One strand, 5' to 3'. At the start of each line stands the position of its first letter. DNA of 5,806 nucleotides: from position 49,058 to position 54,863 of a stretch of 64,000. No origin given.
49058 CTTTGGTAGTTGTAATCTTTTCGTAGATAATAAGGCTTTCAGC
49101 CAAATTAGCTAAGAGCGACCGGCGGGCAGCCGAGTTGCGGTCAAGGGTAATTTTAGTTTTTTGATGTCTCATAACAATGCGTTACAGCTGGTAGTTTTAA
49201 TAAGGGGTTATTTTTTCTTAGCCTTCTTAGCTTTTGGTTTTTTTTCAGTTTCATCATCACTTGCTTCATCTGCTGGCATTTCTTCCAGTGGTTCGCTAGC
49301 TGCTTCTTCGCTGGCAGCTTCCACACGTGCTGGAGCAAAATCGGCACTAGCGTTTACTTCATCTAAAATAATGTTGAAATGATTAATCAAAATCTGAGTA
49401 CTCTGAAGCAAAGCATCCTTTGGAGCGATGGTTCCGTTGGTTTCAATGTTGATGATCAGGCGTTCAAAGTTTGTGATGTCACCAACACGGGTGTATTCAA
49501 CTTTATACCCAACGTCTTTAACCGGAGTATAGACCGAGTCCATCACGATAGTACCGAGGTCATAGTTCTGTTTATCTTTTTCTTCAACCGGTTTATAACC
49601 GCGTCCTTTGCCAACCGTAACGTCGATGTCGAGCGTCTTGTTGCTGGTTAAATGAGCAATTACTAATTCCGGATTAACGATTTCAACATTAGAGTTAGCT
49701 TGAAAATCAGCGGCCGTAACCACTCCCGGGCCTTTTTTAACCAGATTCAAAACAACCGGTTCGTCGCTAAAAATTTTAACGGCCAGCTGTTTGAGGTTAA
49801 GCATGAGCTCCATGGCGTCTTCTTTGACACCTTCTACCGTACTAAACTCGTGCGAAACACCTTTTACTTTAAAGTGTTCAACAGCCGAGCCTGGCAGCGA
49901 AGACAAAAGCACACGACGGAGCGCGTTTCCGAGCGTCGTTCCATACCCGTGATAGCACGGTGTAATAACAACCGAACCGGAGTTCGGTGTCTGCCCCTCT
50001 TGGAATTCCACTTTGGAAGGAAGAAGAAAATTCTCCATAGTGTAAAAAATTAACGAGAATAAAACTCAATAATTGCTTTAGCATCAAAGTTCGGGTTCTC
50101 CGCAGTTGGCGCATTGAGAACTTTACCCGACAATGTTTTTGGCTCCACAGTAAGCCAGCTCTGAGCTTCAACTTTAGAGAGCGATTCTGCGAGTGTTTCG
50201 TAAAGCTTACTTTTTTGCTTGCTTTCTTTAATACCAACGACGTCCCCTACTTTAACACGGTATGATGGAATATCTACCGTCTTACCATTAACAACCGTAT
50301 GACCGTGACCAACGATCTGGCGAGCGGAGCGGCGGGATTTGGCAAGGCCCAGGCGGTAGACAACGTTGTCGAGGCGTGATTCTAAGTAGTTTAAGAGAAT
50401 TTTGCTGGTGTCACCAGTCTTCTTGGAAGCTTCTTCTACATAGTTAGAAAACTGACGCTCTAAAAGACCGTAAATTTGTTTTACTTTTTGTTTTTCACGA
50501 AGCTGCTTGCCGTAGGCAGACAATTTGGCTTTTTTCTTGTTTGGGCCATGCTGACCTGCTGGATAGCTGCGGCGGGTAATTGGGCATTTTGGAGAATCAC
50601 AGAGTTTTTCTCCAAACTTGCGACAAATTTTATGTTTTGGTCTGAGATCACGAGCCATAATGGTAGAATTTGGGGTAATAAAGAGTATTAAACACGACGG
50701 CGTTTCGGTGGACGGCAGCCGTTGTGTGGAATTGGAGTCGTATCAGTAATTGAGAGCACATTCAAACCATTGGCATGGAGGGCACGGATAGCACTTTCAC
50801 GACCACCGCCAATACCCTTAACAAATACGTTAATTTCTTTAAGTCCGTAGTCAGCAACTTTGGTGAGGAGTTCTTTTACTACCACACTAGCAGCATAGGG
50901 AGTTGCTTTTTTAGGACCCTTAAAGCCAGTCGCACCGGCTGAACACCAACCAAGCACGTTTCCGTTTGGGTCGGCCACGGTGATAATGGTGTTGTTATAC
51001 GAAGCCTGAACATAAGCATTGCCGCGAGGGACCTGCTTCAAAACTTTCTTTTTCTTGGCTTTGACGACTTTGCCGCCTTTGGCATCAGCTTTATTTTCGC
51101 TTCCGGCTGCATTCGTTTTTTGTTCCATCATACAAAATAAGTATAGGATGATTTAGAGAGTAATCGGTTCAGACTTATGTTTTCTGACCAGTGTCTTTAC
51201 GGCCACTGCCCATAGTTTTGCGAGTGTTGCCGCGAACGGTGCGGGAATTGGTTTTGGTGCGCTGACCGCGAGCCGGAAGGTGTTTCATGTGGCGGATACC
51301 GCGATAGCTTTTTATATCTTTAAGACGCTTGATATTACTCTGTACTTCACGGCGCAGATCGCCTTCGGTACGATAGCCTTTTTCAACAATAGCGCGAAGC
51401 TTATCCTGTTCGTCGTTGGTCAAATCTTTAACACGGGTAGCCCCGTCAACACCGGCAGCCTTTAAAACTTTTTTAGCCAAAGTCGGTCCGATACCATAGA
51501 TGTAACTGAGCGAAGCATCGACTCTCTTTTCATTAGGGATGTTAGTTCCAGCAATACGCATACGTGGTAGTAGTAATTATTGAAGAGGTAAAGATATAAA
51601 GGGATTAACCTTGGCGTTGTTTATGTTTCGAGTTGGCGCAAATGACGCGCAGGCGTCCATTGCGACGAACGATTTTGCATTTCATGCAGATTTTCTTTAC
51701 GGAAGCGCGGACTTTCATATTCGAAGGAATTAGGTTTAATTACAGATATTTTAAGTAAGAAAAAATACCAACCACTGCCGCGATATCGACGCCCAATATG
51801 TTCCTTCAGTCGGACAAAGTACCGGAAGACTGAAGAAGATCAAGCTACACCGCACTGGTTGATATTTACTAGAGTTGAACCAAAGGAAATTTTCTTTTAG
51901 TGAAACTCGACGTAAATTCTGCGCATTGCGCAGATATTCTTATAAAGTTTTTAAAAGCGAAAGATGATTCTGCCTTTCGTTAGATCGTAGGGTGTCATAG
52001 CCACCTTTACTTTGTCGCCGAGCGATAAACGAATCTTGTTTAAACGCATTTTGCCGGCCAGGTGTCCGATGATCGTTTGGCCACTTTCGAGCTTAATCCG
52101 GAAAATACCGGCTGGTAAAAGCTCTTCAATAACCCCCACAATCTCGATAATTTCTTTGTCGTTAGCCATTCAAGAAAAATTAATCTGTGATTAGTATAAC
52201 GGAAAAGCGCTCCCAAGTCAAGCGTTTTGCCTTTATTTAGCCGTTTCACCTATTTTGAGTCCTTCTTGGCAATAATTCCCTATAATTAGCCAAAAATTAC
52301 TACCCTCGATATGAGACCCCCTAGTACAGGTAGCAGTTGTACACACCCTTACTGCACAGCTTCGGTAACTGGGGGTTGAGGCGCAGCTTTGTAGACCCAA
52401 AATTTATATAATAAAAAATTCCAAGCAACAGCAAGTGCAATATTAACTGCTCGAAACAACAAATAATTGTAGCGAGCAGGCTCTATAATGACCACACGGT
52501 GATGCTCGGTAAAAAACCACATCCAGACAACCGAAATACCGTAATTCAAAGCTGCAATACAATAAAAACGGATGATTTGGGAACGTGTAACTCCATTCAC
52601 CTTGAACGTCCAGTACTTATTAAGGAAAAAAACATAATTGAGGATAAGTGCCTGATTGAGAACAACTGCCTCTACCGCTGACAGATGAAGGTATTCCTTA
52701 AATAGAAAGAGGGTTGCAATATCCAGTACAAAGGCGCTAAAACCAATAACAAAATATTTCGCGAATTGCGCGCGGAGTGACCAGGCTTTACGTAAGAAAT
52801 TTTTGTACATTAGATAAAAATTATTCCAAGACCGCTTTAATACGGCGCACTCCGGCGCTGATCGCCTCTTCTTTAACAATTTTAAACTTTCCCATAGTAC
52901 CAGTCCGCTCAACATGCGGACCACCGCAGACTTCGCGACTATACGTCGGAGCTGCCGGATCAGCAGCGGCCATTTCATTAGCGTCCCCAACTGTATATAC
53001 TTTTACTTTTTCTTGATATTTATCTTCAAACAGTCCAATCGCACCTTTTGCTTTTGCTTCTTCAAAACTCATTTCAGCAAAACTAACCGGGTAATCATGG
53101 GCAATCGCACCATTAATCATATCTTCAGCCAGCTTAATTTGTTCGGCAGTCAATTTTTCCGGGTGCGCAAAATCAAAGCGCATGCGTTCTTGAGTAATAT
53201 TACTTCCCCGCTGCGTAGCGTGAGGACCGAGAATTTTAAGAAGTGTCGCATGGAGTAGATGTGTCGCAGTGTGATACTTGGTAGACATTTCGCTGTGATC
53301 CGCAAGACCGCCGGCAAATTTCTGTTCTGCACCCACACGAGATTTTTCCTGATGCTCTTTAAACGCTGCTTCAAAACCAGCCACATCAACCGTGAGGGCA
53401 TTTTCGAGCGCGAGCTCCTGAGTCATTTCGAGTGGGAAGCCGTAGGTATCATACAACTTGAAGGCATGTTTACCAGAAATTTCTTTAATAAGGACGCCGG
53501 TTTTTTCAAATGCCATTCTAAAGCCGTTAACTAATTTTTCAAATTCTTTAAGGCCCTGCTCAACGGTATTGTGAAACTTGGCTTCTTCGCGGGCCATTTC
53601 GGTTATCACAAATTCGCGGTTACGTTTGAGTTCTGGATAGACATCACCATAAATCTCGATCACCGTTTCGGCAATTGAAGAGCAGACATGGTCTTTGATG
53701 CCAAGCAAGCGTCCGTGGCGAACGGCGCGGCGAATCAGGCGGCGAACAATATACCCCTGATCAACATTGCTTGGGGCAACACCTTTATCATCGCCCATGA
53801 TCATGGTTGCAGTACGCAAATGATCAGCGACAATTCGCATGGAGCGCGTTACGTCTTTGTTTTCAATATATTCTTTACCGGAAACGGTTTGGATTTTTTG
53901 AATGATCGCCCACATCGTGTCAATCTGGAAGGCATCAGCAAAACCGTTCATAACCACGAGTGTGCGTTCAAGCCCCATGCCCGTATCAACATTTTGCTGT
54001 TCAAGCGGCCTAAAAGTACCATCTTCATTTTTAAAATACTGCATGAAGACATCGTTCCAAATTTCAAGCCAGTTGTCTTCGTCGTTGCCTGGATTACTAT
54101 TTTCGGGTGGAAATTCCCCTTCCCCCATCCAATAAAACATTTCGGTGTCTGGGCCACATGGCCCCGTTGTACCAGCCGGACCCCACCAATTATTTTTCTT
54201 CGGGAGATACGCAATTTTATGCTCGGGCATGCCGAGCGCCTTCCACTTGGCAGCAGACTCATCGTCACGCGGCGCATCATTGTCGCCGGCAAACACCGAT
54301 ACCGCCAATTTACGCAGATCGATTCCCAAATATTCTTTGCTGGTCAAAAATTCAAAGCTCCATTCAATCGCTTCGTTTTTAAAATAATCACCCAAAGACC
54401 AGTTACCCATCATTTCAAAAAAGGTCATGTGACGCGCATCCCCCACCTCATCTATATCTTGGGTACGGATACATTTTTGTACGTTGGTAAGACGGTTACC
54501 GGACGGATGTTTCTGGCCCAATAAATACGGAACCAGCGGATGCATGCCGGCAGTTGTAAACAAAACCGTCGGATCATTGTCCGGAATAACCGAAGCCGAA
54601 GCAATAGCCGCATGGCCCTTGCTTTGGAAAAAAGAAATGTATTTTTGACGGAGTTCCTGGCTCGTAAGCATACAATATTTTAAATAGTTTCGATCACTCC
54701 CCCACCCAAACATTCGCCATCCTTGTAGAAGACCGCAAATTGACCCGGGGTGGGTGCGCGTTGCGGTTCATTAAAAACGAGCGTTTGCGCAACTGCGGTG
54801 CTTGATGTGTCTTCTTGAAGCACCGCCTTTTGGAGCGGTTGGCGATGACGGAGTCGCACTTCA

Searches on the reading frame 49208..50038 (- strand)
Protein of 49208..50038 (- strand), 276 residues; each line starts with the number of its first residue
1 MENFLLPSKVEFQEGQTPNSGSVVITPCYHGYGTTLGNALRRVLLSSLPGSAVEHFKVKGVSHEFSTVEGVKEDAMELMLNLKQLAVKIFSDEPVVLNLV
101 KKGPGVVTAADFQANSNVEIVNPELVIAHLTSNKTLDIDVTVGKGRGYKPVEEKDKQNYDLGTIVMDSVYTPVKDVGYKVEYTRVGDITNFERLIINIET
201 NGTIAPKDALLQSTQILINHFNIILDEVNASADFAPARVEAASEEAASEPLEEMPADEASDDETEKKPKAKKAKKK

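Call 13: search_protein_families(library=pfam, proteins=[window:49208-50038:-], max_evalue=0.00001)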
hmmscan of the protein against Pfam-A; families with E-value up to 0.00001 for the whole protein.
window:49208-50038:- (276 aa): 2 families
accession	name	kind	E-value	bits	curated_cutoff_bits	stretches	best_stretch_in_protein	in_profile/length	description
PF01000.31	RNA_pol_A_bac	-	5.4e-33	114.2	33.9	1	57-171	2-119/119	RNA polymerase Rpb3/RpoA insert domain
PF01193.29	RNA_pol_L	-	8.4e-22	77.1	24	1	27-221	2-74/74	RNA polymerase Rpb3/Rpb11 dimerisation domain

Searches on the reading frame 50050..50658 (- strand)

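Call 13: search_protein_families(library=pfam, proteins=[window:50050-50658:-], max_evalue=0.00001)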
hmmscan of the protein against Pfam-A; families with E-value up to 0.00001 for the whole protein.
window:50050-50658:- (202 aa): 2 families
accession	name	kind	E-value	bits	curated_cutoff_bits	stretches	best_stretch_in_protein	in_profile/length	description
PF00163.24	Ribosomal_S4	-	6.4e-25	88.1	23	1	6-93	4-95/95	Ribosomal protein S4/S9 N-terminal domain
PF01479.30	S4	-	2.3e-18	66.1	22.8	1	95-141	2-48/48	S4 domain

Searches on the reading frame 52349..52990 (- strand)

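Call 13: search_protein_families(library=pfam, proteins=[window:52349-52990:-], max_evalue=0.00001)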
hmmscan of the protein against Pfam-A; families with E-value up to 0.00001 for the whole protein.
window:52349-52990:- (213 aa): 1 family
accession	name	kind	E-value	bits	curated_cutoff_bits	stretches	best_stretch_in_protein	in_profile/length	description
PF04138.20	GtrA_DPMS_TM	-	6e-14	52.7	26.1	1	78-199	1-116/117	GtrA/DPMS, transmembrane domain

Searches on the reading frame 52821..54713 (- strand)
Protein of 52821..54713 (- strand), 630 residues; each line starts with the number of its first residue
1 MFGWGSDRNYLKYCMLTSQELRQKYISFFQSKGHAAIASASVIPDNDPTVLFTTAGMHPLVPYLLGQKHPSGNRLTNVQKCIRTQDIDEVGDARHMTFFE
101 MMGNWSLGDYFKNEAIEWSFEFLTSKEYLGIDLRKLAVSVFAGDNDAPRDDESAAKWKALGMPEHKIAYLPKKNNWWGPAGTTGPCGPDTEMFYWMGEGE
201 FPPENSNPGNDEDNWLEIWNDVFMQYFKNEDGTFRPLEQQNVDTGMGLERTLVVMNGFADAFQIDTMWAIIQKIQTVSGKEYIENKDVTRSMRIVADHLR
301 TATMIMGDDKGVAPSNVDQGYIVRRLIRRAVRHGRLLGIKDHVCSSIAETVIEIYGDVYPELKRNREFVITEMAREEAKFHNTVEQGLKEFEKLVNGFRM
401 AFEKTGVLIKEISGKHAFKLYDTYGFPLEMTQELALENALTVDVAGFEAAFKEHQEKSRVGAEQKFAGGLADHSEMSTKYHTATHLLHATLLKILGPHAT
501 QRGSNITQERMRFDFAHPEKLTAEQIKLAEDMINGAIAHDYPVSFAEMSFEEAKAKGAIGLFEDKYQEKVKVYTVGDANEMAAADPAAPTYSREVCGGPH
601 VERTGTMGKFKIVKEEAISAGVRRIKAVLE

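Call 13: search_protein_families(library=pfam, proteins=[window:52821-54713:-], max_evalue=0.00001)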
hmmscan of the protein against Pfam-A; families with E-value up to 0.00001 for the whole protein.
window:52821-54713:- (630 aa): 2 families
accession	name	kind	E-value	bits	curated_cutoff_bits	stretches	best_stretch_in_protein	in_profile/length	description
PF01411.24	tRNA-synt_2c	-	4.2e-141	471.6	30.3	1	20-478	1-447/552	tRNA synthetases class II (A)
PF07973.19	tRNA_SAD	-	5e-13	49.2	24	1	570-625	1-43/44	Threonyl and Alanyl tRNA synthetase second additional domain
